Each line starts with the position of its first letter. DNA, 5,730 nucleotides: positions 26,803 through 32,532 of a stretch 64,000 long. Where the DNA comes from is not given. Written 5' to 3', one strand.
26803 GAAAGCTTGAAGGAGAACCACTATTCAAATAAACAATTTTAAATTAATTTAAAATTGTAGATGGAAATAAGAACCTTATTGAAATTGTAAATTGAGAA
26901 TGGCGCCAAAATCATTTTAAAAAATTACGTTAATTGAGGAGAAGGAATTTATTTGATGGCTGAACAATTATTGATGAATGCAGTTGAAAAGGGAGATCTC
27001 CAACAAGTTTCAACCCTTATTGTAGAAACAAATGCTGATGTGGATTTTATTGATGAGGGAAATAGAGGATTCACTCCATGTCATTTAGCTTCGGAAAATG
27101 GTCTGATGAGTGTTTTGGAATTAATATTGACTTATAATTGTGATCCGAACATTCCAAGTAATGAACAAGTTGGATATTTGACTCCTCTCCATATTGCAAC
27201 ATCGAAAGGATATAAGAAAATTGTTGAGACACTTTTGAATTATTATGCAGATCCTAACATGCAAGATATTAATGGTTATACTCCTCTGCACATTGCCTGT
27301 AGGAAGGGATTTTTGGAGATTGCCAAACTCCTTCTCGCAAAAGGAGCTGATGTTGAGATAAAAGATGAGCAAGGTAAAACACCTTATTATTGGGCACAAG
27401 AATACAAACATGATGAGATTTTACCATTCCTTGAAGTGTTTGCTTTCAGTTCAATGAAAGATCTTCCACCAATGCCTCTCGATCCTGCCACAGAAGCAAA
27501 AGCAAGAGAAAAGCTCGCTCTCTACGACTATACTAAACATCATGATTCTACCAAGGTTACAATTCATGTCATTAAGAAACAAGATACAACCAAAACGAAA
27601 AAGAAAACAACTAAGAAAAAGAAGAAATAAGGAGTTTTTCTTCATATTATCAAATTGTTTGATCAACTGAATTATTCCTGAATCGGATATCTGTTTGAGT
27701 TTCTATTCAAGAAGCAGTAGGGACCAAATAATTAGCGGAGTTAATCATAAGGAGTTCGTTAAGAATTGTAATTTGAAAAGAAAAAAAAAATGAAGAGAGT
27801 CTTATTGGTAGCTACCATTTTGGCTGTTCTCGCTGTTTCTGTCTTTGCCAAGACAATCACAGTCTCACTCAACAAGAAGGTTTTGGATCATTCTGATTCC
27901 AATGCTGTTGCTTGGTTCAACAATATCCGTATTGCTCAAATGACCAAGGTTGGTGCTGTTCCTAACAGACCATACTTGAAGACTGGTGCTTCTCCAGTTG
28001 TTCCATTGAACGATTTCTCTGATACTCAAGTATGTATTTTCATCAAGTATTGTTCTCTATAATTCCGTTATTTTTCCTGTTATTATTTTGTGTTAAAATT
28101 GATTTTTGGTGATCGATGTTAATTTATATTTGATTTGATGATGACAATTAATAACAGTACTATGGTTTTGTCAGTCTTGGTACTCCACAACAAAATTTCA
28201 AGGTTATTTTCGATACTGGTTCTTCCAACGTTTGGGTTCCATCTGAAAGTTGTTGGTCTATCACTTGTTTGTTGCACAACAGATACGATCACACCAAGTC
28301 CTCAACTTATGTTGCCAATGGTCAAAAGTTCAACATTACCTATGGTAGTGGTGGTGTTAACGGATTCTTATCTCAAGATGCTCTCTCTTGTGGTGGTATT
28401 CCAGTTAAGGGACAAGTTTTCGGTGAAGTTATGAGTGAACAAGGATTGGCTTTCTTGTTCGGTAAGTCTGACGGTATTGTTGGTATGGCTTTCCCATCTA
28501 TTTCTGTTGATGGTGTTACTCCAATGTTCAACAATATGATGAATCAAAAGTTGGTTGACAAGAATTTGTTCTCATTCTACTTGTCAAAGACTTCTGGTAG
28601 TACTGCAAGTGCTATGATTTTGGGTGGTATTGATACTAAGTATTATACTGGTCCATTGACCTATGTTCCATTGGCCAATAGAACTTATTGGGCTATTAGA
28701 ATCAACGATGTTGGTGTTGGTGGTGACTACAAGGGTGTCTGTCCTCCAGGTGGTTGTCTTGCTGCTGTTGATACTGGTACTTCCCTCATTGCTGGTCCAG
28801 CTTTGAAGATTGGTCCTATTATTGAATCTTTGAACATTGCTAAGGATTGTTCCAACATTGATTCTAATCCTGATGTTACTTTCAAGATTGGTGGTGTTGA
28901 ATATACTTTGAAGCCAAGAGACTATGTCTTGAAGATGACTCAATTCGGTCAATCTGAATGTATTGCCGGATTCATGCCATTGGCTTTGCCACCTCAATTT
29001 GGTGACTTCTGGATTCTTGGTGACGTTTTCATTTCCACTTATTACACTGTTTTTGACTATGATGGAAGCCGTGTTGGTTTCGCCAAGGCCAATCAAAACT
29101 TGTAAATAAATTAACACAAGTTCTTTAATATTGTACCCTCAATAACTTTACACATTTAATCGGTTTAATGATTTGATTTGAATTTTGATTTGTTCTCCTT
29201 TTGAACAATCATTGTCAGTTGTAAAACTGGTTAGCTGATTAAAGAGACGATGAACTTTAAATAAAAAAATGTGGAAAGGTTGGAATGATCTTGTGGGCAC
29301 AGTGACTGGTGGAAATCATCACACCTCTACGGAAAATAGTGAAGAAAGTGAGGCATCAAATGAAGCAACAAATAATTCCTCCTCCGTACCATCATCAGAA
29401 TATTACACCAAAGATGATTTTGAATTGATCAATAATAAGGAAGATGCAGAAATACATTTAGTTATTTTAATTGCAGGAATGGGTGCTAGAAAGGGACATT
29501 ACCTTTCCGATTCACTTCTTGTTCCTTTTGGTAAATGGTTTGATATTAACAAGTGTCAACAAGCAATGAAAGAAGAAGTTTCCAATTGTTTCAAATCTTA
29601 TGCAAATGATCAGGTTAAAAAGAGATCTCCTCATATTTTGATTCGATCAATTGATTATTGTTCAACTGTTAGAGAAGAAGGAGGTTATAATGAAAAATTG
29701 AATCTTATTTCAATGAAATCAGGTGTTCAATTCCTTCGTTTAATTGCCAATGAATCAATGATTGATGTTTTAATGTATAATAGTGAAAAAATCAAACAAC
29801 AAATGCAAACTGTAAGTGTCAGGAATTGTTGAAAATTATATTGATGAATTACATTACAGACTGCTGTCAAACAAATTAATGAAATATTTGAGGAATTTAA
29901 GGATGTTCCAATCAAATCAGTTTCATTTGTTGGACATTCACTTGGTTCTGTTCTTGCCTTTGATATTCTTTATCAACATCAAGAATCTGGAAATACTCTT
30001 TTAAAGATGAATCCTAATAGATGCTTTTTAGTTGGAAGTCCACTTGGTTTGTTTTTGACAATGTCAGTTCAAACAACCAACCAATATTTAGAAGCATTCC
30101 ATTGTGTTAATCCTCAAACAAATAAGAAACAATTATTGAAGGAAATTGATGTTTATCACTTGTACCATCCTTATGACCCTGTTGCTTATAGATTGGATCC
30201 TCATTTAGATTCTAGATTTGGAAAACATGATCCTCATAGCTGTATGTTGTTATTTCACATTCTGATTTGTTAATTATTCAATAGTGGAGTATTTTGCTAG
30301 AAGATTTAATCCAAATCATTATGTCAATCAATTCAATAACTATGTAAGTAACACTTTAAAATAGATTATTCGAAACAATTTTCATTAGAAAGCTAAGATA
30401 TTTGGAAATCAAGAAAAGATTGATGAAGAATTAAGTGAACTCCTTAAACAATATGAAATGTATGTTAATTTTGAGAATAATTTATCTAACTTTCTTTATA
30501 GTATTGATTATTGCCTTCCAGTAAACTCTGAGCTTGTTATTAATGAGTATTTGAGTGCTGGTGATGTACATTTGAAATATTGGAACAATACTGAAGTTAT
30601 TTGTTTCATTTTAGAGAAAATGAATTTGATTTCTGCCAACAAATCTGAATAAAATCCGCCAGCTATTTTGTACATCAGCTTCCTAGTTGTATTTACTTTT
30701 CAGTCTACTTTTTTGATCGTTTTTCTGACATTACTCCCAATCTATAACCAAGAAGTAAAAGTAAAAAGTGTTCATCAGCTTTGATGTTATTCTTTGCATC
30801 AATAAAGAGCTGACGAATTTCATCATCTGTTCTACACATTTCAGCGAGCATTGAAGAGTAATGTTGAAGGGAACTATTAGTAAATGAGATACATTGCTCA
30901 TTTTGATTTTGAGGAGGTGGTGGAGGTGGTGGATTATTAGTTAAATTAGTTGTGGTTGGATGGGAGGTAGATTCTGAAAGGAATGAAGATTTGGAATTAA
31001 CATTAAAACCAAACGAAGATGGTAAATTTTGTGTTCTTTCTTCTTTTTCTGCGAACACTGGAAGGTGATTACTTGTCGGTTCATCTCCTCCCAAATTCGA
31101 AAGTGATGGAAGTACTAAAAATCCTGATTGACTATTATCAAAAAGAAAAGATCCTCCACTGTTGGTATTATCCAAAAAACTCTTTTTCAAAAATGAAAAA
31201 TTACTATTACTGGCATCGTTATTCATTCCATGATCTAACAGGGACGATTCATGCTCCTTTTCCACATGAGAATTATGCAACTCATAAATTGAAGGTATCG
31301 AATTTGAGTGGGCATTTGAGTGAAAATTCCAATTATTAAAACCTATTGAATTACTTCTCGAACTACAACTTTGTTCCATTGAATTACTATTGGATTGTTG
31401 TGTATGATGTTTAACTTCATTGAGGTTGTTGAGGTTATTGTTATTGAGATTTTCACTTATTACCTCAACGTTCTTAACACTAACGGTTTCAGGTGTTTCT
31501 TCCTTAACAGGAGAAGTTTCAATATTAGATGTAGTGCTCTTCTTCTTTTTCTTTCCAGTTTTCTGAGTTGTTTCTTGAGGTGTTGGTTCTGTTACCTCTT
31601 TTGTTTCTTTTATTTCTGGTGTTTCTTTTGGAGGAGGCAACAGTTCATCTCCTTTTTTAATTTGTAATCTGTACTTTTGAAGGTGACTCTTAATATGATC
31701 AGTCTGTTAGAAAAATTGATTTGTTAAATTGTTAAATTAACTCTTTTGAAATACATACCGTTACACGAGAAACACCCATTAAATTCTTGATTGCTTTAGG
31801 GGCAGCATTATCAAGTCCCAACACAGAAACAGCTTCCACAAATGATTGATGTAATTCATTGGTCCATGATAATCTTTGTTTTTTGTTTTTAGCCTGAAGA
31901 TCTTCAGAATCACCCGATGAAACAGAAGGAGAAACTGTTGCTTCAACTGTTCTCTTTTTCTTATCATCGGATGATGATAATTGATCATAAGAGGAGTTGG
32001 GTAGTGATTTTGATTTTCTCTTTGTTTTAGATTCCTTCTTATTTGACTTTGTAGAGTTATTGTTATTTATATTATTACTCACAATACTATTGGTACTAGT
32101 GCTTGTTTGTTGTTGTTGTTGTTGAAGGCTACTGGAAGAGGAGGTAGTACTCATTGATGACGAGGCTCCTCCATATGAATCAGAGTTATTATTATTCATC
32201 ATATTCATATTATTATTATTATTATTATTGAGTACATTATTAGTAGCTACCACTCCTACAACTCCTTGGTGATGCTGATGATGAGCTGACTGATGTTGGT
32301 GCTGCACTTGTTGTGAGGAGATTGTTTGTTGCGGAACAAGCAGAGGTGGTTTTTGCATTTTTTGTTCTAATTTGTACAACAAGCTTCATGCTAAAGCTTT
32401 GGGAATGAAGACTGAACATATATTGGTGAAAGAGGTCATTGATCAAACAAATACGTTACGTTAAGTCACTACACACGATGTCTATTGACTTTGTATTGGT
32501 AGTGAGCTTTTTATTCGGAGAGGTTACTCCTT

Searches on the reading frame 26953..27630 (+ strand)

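Call 6: search_protein_families(library=pfam, proteins=[window:26953-27630:+])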
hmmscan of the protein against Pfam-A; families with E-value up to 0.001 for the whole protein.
window:26953-27630:+ (225 aa): 6 families
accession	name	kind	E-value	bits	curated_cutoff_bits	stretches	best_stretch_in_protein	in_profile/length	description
PF00023.36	Ank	-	6.3e-32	108.3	21.1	3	107-138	1-32/33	Ankyrin repeat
PF12796.13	Ank_2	-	3.6e-29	101.6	27.3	2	7-105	1-90/90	Ankyrin repeats (3 copies)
PF13857.12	Ank_5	-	2.7e-22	79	27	3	94-145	1-53/56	Ankyrin repeats (many copies)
PF13606.12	Ank_3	-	4.1e-21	73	22.3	1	107-135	1-29/30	Ankyrin repeat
PF13637.12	Ank_4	-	6.2e-19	68.1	22.7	1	79-128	1-50/50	Ankyrin repeats (many copies)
PF24521.3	Ank_KRIT1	-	3.5e-07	30.5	80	1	4-117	19-127/149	KRIT1 ankyrin-repeats domain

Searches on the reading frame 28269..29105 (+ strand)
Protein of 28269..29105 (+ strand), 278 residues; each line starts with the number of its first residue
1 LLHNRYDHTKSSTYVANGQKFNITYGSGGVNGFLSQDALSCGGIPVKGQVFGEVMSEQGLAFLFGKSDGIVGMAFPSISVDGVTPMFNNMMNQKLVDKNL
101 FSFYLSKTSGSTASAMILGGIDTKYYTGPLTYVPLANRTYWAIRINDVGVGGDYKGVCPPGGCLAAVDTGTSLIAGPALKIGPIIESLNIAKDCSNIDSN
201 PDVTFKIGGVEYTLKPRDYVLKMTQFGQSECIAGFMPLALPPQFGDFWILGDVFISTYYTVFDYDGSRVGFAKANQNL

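Call 6: search_protein_families(library=pfam, proteins=[window:28269-29105:+])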
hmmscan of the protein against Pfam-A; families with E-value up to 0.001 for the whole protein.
window:28269-29105:+ (278 aa): 1 family
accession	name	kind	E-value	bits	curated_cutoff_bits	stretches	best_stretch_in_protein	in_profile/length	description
PF00026.29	Asp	-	9e-79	265.6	19.9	1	3-274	42-315/315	Eukaryotic aspartyl protease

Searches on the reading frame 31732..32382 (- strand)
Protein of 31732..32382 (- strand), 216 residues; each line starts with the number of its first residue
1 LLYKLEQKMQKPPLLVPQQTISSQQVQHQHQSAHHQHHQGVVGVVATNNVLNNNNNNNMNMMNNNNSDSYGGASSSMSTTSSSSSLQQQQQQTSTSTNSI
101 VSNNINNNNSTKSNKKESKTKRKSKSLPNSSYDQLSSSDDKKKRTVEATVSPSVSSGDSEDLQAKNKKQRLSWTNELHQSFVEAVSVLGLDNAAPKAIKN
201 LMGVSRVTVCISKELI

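Call 6: search_protein_families(library=pfam, proteins=[window:31732-32382:-])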
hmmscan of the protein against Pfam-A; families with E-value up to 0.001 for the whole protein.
window:31732-32382:- (216 aa): 1 family
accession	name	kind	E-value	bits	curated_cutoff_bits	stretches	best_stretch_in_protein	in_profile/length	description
PF00249.37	Myb_DNA-binding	-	0.00015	22.2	24.4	1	170-206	1-33/46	Myb-like DNA-binding domain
